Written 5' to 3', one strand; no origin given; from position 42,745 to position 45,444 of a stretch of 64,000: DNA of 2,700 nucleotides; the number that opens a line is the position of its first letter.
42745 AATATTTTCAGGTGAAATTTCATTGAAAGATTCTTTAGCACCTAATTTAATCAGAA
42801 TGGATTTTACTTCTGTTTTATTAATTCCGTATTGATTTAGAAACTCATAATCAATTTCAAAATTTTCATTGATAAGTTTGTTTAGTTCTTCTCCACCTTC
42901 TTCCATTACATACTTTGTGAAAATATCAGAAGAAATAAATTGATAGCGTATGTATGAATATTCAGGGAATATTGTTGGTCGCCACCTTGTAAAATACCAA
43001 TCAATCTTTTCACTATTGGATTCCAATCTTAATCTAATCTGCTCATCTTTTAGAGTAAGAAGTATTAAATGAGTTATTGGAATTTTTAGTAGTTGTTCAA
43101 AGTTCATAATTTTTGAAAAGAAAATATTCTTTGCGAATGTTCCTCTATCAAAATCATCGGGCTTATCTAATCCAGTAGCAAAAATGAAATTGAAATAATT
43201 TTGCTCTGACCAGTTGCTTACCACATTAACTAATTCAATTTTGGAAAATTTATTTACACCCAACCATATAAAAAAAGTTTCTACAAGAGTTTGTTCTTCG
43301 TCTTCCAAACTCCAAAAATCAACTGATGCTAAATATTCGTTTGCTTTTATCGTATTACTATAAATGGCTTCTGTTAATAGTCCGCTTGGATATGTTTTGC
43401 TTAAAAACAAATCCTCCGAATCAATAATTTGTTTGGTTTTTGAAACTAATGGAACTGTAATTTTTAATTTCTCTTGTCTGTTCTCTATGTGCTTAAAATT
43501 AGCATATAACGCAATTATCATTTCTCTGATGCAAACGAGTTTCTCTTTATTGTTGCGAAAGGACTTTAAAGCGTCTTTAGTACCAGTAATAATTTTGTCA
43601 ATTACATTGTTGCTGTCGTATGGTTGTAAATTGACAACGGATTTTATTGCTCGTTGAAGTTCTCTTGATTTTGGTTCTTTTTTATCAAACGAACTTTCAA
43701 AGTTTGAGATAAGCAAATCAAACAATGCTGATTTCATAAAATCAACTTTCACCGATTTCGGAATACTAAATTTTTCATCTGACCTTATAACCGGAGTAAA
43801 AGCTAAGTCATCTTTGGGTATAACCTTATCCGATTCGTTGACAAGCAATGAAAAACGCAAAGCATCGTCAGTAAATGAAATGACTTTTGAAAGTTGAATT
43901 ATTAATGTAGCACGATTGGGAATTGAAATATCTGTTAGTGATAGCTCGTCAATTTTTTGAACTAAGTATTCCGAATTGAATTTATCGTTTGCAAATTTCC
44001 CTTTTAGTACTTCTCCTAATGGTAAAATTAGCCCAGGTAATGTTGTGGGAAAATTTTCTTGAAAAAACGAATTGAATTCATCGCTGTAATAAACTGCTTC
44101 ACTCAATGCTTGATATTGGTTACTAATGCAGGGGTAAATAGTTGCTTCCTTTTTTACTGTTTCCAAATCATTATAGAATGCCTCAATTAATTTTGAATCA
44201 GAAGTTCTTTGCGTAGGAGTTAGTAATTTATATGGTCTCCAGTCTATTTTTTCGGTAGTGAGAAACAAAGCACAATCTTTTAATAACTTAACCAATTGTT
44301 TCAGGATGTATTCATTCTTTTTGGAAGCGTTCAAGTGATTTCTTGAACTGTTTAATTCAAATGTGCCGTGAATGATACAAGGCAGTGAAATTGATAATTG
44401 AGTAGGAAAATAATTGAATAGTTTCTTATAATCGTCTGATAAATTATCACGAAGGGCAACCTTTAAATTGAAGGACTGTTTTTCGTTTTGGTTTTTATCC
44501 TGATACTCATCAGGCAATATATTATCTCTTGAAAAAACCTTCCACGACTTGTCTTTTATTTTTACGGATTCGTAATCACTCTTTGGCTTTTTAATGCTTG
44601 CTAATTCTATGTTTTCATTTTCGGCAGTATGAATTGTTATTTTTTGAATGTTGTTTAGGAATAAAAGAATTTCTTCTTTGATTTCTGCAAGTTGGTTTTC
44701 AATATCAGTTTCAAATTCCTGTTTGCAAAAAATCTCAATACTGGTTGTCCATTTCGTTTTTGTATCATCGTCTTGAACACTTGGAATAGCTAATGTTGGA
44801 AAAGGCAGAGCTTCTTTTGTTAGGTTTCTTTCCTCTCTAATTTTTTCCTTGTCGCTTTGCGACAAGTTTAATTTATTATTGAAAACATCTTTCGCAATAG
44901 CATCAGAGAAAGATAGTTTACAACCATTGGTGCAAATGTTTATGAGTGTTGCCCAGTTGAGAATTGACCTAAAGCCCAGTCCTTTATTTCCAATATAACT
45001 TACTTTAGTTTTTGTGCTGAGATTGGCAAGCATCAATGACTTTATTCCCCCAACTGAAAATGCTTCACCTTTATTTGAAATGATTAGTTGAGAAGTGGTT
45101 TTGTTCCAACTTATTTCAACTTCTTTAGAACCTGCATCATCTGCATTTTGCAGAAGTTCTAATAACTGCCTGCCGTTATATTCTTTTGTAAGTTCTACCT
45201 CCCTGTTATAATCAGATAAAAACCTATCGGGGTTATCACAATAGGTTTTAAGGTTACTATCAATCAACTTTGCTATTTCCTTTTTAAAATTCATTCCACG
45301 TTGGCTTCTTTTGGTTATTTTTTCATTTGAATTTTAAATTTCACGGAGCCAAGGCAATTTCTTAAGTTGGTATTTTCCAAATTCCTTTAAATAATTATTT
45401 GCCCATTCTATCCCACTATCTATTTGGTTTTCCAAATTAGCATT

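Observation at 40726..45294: Giant single-chain GHKL ATPase + PD-(D/E)xK (DUF3883-like) protein as a candidate stand-alone defence effector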

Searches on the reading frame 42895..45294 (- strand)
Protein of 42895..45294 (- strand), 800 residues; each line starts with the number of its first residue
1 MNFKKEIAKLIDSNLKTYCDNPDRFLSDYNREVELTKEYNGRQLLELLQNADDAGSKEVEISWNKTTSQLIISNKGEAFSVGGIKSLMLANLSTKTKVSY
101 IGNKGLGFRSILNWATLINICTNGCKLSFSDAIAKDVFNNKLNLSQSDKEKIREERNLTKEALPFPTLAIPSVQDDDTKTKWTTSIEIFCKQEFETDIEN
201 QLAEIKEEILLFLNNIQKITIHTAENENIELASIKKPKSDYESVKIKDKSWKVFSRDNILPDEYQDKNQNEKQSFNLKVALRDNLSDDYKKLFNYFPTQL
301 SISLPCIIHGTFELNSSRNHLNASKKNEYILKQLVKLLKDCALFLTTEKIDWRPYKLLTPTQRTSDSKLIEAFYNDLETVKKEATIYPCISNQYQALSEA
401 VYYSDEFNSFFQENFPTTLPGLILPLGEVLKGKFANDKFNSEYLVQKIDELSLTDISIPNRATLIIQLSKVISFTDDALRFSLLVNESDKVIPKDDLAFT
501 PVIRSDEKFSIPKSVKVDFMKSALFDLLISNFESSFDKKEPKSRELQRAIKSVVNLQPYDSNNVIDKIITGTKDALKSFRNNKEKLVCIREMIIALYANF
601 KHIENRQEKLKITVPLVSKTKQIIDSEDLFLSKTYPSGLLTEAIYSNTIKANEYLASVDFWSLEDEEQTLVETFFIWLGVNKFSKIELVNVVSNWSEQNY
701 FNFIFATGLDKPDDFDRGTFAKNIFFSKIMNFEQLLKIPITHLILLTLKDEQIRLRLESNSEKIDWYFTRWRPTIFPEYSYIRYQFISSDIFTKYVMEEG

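Call 47: predict_structure(alignment_id=A2)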
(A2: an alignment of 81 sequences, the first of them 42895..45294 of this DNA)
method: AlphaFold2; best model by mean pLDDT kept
length: 800 residues; sequences in the alignment: 81
mean_pLDDT: 87.9   pTM: 0.72
mean pLDDT of the five models: 87.9, 87.7, 86.0, 85.3, 85.3
residues with pLDDT >= 90: 422; 70-90: 335; 50-70: 39; < 50: 4
segments of 3 or more residues with pLDDT < 50: 798-800
pLDDT, mean of each block of 10 residues (from residue 1): 83 84 80 78 86 91 91 90 81 64 70 88 91 85 81 78 76 86 92 88 88 91 78 92 93 94 86 91 90 87 94 84 92 97 95 95 90 95 95 94 94 95 89 82 93 95 95 72 94 93 74 91 95 91 92 92 90 91 93 93 78 94 95 94 89 95 93 94 90 75 86 83 87 89 91 88 86 87 91 62
secondary structure, 60 per line:
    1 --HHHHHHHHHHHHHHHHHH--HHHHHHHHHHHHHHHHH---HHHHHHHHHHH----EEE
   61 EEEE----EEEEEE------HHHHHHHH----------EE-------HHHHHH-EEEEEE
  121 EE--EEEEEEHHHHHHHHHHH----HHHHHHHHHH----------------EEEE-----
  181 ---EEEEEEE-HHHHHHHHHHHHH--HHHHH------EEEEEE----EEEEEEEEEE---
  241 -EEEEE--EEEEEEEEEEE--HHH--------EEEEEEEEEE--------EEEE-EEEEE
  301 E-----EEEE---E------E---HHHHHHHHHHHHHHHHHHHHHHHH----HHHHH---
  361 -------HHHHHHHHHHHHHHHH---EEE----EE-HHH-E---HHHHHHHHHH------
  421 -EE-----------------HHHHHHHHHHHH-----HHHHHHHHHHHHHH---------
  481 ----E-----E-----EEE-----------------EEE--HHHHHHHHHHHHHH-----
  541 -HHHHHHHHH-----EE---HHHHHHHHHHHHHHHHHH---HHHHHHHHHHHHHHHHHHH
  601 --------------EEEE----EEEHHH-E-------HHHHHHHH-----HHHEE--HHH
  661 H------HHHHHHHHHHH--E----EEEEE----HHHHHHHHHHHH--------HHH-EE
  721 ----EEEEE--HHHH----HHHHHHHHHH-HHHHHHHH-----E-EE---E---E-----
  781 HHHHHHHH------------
elements in order (helices of 4 or more, strands of 3 or more residues): H3-20 H23-39 H43-53 E58-64 E69-74 H81-88 H108-113 E115-122 E125-130 H131-141 H146-155 E172-175 E184-190 H192-204 H207-211 E218-223 E228-237 E242-246 E249-259 E273-282 E291-294 E296-301 E307-310 H325-348 H353-357 H368-383 E387-389 H405-414 H441-452 H458-471 E497-499 E517-519 H522-535 H542-550 H561-578 H582-600 E615-618 E623-625 H638-645 H658-661 H668-678 E686-690 H695-706 E725-729 H732-735 H740-749 H751-758 H781-788

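Call 53: fold_search(model_id=the predicted structure, library=pdb)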
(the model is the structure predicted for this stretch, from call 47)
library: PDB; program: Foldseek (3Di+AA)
matches with E <= 10: 679; with E <= 0.001: 396
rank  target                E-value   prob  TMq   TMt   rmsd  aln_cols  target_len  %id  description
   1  8eob_B                4.1e-11  1.00  0.20  0.25  23.9       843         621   12  Cryo-EM structure of human HSP90B in the closed state (released 2023-01-25)
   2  8eoa_A                4.8e-11  1.00  0.23  0.28  18.4       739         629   12  Cryo-EM structure of human HSP90B-AIPL1 complex (released 2023-01-25)
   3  8ffv_B                9.2e-11  1.00  0.21  0.25  23.5       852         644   12  Cryo-EM structure of the GR-Hsp90-FKBP52 complex (released 2023-11-01)
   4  8h77_A                9.8e-11  1.00  0.22  0.26  18.5       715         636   13  Hsp90-AhR-p23-XAP2 complex (released 2023-01-04)
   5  7zub_A                1.3e-10  1.00  0.21  0.26  23.7       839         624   13  Cryo-EM structure of the indirubin-bound Hsp90-XAP2-AHR complex (released 2022-11-23)
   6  8ffw_B                1.6e-10  1.00  0.22  0.26  22.8       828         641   11  Cryo-EM structure of the GR-Hsp90-FKBP51 complex (released 2023-11-01)
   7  8u1l_A                2.1e-10  1.00  0.21  0.24  23.4       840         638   11  Cryo-EM structure of the RAF1-HSP90-CDC37 complex in the closed state (released 2024-03-13)
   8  8eob_A                2.4e-10  1.00  0.22  0.27  24.1       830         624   12  Cryo-EM structure of human HSP90B in the closed state (released 2023-01-25)
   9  9a6t_B                2.6e-10  1.00  0.22  0.27  24.2       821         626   11  Integrative model of DNAK-HTPG by crosslinking MS and deep learning (released 2024-09-18)
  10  7l7i_A                4.2e-10  1.00  0.20  0.25  24.3       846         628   11  Cryo-EM structure of Hsp90:FKBP51:p23 closed-state complex (released 2021-08-25)
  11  6xlc_A                4.4e-10  1.00  0.23  0.29  23.9       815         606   12  Full-length Hsc82 bound to AMPPNP (released 2021-06-30)
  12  5fwk_B                4.6e-10  1.00  0.22  0.26  17.6       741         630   13  Atomic cryoEM structure of Hsp90-Cdc37-Cdk4 complex (released 2016-07-06)
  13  4iyn_A                4.9e-10  1.00  0.23  0.28  17.2       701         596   10  Structure of mitochondrial Hsp90 (TRAP1) with ADP-ALF4- (released 2014-01-22)
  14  7zub_B                6.1e-10  1.00  0.21  0.25  23.3       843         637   12  Cryo-EM structure of the indirubin-bound Hsp90-XAP2-AHR complex (released 2022-11-23)
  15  8h77_B                6.4e-10  1.00  0.20  0.25  22.9       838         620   13  Hsp90-AhR-p23-XAP2 complex (released 2023-01-04)
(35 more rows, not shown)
